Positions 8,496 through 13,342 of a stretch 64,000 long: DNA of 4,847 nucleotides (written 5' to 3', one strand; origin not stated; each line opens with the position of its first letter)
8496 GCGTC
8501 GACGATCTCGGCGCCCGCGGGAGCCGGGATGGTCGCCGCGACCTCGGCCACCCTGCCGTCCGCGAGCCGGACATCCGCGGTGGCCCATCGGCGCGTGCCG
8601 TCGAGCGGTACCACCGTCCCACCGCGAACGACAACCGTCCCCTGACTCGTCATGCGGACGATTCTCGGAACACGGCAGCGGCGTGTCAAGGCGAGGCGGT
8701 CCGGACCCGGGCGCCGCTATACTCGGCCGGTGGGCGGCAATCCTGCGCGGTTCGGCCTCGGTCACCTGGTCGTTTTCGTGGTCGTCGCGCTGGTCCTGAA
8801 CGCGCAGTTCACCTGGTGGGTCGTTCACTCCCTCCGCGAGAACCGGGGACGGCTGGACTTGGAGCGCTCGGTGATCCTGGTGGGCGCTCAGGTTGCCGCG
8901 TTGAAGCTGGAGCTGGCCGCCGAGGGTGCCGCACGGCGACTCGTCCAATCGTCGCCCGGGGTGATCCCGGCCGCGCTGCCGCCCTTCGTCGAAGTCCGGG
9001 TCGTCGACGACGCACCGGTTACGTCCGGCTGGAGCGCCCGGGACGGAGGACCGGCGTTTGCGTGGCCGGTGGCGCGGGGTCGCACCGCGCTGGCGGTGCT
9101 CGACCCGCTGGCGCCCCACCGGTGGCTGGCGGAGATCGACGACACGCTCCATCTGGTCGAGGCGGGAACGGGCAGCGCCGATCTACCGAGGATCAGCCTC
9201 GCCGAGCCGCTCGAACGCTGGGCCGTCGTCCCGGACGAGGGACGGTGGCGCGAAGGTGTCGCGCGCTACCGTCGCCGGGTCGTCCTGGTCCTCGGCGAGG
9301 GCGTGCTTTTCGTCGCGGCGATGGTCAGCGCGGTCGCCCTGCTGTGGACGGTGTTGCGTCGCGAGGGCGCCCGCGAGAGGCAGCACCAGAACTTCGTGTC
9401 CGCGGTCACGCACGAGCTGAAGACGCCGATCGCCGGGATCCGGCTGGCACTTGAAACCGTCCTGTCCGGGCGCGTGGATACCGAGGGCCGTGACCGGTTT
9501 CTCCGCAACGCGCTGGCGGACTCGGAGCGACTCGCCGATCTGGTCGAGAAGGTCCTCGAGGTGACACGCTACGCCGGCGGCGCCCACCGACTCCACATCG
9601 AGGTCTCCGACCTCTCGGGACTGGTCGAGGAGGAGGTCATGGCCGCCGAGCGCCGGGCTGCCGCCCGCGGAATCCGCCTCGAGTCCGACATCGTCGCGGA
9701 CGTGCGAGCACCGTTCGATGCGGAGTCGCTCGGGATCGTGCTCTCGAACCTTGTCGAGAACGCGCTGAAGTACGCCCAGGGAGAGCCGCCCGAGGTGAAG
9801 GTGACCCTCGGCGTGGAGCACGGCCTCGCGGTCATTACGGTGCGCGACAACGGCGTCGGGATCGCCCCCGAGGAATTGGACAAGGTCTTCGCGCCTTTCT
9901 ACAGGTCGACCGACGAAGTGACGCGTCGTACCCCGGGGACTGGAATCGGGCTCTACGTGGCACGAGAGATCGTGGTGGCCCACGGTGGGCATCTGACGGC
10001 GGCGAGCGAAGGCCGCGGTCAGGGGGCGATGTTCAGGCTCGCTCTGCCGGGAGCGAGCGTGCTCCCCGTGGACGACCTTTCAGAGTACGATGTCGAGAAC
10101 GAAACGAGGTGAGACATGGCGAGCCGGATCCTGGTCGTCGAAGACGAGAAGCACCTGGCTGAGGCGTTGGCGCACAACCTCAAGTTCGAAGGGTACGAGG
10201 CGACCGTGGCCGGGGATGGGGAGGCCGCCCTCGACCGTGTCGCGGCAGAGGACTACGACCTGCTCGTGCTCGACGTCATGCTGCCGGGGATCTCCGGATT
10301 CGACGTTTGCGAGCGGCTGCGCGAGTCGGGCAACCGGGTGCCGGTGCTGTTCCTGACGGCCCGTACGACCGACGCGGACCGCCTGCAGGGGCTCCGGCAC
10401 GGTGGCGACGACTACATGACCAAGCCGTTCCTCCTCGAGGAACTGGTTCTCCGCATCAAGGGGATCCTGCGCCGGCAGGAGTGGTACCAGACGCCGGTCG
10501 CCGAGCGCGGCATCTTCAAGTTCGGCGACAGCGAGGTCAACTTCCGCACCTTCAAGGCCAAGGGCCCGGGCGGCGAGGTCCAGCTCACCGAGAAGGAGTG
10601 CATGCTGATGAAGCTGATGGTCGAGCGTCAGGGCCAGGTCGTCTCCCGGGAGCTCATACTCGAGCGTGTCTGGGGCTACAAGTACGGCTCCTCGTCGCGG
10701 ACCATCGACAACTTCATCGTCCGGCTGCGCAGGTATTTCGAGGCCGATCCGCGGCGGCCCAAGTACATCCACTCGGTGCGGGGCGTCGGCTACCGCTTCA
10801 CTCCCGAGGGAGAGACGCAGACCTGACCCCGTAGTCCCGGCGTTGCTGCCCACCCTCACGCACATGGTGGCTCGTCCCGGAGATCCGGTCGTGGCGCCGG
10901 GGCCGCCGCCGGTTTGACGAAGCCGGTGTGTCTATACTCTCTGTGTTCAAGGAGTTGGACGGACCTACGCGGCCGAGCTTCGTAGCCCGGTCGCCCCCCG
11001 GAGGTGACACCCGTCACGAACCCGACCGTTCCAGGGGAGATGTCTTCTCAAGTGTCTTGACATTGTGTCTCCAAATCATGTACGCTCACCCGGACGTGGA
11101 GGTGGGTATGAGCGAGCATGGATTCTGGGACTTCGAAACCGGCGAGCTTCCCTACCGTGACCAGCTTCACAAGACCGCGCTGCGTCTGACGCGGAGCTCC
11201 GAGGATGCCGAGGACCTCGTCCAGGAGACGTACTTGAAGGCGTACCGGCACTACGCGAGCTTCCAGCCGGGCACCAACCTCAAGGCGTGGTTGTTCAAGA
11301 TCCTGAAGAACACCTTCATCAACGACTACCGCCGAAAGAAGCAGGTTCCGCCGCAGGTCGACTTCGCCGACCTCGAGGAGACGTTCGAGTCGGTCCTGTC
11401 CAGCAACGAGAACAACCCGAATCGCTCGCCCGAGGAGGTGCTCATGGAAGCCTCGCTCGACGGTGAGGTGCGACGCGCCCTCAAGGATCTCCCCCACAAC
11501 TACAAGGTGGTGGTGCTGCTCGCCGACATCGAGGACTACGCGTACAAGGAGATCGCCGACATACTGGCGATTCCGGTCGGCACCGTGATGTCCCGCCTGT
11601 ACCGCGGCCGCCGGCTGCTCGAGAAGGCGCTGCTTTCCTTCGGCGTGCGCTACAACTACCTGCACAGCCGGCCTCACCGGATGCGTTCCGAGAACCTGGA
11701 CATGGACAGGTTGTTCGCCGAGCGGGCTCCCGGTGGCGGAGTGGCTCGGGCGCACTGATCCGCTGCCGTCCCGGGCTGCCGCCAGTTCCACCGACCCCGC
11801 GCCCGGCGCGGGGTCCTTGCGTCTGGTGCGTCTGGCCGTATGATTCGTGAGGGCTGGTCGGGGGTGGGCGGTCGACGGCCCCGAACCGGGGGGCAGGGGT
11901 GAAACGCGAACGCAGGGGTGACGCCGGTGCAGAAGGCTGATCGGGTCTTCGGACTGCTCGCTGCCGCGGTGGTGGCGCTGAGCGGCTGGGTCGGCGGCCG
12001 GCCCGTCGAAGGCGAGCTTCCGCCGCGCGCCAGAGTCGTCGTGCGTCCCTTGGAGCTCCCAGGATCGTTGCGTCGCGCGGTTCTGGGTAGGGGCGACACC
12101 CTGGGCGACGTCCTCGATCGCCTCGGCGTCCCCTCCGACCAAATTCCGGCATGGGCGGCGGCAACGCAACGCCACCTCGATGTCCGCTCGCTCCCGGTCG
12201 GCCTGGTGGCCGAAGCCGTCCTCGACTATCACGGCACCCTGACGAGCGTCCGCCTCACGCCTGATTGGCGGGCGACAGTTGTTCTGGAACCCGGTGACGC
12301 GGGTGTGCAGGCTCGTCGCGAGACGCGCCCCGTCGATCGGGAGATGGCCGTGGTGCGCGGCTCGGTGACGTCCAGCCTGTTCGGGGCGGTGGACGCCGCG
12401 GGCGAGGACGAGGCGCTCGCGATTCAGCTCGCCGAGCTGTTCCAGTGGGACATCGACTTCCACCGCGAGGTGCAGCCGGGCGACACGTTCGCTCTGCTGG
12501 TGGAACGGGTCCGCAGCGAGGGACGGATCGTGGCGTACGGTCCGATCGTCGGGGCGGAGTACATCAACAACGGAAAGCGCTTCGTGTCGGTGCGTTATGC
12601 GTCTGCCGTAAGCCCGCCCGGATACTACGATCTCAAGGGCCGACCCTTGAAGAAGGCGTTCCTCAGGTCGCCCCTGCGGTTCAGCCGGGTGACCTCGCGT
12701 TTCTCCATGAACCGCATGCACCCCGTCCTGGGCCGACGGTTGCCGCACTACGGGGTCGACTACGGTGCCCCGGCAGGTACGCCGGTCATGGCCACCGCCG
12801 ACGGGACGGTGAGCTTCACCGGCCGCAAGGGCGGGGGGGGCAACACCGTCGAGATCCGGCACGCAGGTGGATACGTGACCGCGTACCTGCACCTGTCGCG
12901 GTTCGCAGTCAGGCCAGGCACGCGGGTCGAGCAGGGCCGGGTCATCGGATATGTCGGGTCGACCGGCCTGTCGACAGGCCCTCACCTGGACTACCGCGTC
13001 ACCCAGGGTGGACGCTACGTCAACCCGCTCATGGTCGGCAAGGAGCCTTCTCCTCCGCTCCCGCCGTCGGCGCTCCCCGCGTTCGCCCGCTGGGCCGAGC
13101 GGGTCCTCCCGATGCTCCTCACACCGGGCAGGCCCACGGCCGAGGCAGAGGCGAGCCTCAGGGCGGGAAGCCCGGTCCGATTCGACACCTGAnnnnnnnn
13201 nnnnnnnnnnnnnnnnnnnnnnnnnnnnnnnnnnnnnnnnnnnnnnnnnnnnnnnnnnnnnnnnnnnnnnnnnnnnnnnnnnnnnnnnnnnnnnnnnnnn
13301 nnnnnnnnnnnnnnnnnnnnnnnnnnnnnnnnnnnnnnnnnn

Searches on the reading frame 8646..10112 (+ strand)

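Call 43: search_protein_families(library=ncbifam, proteins=[window:8646-10112:+], max_evalue=0.00001)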
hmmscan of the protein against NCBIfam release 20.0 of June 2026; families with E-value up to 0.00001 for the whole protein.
window:8646-10112:+ (488 aa): 80 families (the best 25 are shown)
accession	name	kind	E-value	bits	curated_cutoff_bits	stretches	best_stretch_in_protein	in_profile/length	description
NF046044.1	PnpS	equivalog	2.5e-45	155.2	400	1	243-468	166-390/390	two-component system histidine kinase PnpS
NF040691.1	MtrAB_MtrB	equivalog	2.1e-42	145.8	450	1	247-469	271-492/507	MtrAB system histidine kinase MtrB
TIGR02966.1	phoR_proteo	equivalog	3.1e-38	131.6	334.2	1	244-466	111-332/333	phosphate regulon sensor histidine kinase PhoR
NF033092.0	HK_WalK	equivalog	4.4e-38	131.2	725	1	242-468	367-593/594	cell wall metabolism sensor histidine kinase WalK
NF041735.1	hist_kin_RppB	equivalog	4.5e-37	127.9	400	1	211-468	180-438/438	two-component system sensor histidine kinase RppB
NF008312.0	PRK11100.1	equivalog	8.6e-35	120.5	356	1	248-468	257-473/477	two-component system sensor histidine kinase CreC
NF033091.0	HK_VanS_ACDEFG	equivalog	1.7e-30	106.2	400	1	244-457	71-284/293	vancomycin resistance histidine kinase VanS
NF007007.0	PRK09470.1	equivalog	1.2e-28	100.2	486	1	246-468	244-458/463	envelope stress sensor histidine kinase CpxA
NF008468.0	PRK11360.1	equivalog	3.1e-28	98.5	646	1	250-469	399-608/616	two-component system sensor histidine kinase AtoS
TIGR02956.1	TMAO_torS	equivalog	3.4e-28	98.3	676.5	1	247-475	464-688/967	TMAO reductase system sensor histidine kinase/response regulator TorS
NF007898.0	PRK10604.1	equivalog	8.7e-28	97.6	478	1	248-471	213-425/433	two-component system sensor histidine kinase RstB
NF006800.0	PRK09303.1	equivalog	1.5e-27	96.6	342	1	248-468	152-376/383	histidine kinase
TIGR01386.1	cztS_silS_copS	subfamily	2.8e-27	95.8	292.55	1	245-468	239-457/457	heavy metal sensor histidine kinase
NF033093.1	HK_VicK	exception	3e-27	95.4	680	1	242-468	204-434/448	cell wall metabolism sensor histidine kinase VicK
NF058527.1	HistKinChvGCaul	equivalog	4.1e-27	95.1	740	1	248-470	307-534/535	two-component sensor histidine kinase ChvG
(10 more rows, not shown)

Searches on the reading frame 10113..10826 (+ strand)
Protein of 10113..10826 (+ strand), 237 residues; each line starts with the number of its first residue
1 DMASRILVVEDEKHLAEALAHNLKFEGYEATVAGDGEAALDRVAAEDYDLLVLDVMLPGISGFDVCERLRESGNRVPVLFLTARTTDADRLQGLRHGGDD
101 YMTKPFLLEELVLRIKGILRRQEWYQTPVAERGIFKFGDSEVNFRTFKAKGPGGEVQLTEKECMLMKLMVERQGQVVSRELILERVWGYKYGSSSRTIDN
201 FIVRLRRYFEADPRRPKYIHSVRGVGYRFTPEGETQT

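Call 45: search_protein_families(library=ncbifam, proteins=[window:10113-10826:+], max_evalue=0.00001)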
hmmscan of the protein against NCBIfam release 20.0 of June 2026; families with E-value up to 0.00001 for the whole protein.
window:10113-10826:+ (237 aa): 92 families (the best 25 are shown)
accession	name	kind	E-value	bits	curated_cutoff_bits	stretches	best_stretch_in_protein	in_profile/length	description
NF045944.1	ResRegRpaBCyano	equivalog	9.6e-58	195.3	330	1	7-229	1-227/229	response regulator transcription factor RpaB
NF007005.1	PRK09468.1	equivalog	9.1e-57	192.2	331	1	3-234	3-236/237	osmolarity response regulator transcription factor OmpR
NF040689.1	MtrAB_MtrA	equivalog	2.9e-56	190.2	300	1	6-228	1-217/219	MtrAB system response regulator MtrA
NF053854.1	RespRegPhoBBctds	equivalog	2.7e-55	187.2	270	1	6-229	1-224/225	two-component system response regulator PhoB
NF040534.1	resp_reg_YycF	equivalog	5.7e-55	186.1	340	1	5-228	2-226/231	response regulator YycF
TIGR02154.1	PhoB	equivalog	7.7e-55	185.7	296.2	1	2-230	1-226/226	phosphate regulon transcriptional regulator PhoB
NF008296.0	PRK11083.1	equivalog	3.1e-52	177.2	273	1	3-230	3-226/228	two-component system response regulator CreB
NF041733.1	resp_reg_CseB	equivalog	1.7e-51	174.8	350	1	5-229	2-226/228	two-component system response regulator CseB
TIGR01387.1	cztR_silR_copR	subfamily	3.2e-51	174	279.2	1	6-228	1-217/218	heavy metal response regulator transcription factor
NF033117.2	vanR_ACDEGLN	exception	5.8e-51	173.2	350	1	6-228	1-224/226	VanR-ABDEGLN family response regulator transcription factor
NF041734.1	resp_reg_RppA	equivalog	2.8e-48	164.3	250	1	5-230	2-228/229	two-component system response regulator RppA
NF033120.0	vanR_FM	exception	5e-46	157.2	460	1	5-230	5-230/231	vancomycin resistance response regulator transcription factor, VanR-F/VanR-M family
NF007982.1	PRK10710.1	equivalog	9.5e-46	156.2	380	1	3-231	7-229/235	envelope stress response regulator BaeR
NF000403.1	vanR-C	exception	1.3e-44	152.5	480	1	2-227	1-227/231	vancomycin resistance response regulator transcription factor VanR-C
NF012023.0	PRK15479.1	equivalog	6.7e-44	150.1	337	1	5-230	2-218/224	transcriptional regulator TctD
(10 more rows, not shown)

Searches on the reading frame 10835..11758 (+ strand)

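Call 43: search_protein_families(library=ncbifam, proteins=[window:10835-11758:+], max_evalue=0.00001)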
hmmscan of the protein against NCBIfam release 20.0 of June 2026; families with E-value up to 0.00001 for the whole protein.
window:10835-11758:+ (307 aa): 82 families (the best 25 are shown)
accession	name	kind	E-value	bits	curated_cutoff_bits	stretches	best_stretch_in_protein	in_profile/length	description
TIGR02947.1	SigH_actino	hypoth_equivalog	5.7e-53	179.5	251.55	1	99-267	12-180/193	RNA polymerase sigma-70 factor, TIGR02947 family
NF007229.0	PRK09647.1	equivalog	6.1e-34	117.3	265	1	108-267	54-203/220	RNA polymerase sigma factor SigE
NF009185.0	PRK12533.1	equivalog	1.7e-33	116.2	248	1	100-269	31-196/231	RNA polymerase sigma factor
NF007223.0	PRK09641.1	equivalog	8.7e-32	110.5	209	1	107-266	27-184/187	RNA polymerase sigma factor SigW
TIGR02950.1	SigM_subfam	subfamily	4.7e-31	107.8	147.95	1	107-265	9-157/159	RNA polymerase sigma factor, SigM family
NF009164.0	PRK12511.1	equivalog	2.6e-30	105.3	185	1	111-262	17-155/182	RNA polymerase sigma factor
NF008888.0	PRK11922.1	equivalog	9e-29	100.7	204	1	110-266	42-196/231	RNA polymerase sigma factor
TIGR02937.1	sigma70-ECF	superfamily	4.2e-28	98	42.9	1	107-266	10-165/165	sigma-70 family RNA polymerase sigma factor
TIGR02939.1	RpoE_Sigma70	equivalog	1.2e-27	97.2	236.15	1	107-266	29-186/190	RNA polymerase sigma factor RpoE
NF058625.1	sigma_PG0214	equivalog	1.6e-27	96.3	130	1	99-266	5-161/170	GFO_1088 family ECF-type sigma factor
TIGR02948.1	SigW_bacill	equivalog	2.3e-27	96.3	243.1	1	107-266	27-184/187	RNA polymerase sigma factor SigW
NF009174.0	PRK12522.1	equivalog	3e-27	95.7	217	1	107-266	12-167/175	RNA polymerase sigma factor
NF009198.0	PRK12546.1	equivalog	5.3e-27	94.7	270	1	111-264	20-159/188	RNA polymerase sigma factor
NF007225.0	PRK09643.1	equivalog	1.2e-25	90.5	190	1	107-270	36-186/204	RNA polymerase sigma factor SigM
NF009166.1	PRK12513.1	equivalog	1.1e-24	87.2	206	1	107-261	31-181/193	RNA polymerase sigma factor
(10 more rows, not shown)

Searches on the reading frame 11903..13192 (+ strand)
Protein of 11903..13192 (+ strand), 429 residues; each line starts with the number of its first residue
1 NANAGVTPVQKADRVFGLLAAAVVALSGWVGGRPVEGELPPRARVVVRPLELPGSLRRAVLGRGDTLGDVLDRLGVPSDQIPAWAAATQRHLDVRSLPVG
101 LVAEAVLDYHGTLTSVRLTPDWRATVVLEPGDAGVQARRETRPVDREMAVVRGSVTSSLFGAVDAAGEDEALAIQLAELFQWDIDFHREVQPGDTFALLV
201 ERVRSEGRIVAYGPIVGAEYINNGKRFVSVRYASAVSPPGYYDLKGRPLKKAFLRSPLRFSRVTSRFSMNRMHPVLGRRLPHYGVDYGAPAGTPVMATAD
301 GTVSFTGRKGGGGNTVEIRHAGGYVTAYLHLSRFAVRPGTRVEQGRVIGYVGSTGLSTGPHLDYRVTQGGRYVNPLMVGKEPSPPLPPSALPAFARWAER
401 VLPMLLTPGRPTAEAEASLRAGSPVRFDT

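Call 43: search_protein_families(library=ncbifam, proteins=[window:11903-13192:+], max_evalue=0.00001)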
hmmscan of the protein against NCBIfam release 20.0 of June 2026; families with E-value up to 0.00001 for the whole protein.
window:11903-13192:+ (429 aa): 12 families
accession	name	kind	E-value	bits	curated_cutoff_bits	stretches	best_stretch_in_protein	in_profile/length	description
NF053824.1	PdgNdpepShyC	equivalog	9.7e-66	222.4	700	1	112-383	129-397/429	peptidoglycan DD-endopeptidase ShyC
NF008652.0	PRK11649.1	equivalog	5.4e-53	180.2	341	1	59-378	98-409/439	murein DD-endopeptidase MepM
NF053825.1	PdgNdpepShyA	equivalog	1.2e-44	152.7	700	1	141-377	158-391/425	peptidoglycan DD-endopeptidase ShyA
NF052530.1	Heli_ShapePgp3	exception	5.1e-22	78.3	300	1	256-377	143-262/270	peptidoglycan metallopeptidase Pgp3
NF050804.1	CellDivDipMCaul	equivalog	1.5e-17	63.7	900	1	284-366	530-613/634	cell division endopeptidase DipM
NF052336.1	PdgHdaseHSB100310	equivalog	4.3e-16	59.2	500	1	281-373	56-148/316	peptidoglycan hydrolase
NF008123.1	PRK10871.1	equivalog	5.1e-11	42.6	311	1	284-376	267-359/365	murein hydrolase activator NlpD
NF040883.1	amid_act_ActS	equivalog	5.6e-11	42.2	375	1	284-357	138-212/242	amidase activator ActS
NF052529.1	PG_M23_Pgp6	exception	2.1e-10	39.9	600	1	282-375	335-428/452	peptidoglycan metallopeptidase Pgp6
NF041208.1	celldiv_DipM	equivalog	4.7e-10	39.3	740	1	284-375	321-413/419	cell division endopeptidase DipM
NF053738.1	S2SprSpoIIQBc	equivalog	5.7e-09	36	250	1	294-377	136-221/232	stage II sporulation protein SpoIIQ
NF008644.1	PRK11637.1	equivalog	3.5e-07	29.6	270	1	280-376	284-380/385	murein hydrolase activator EnvC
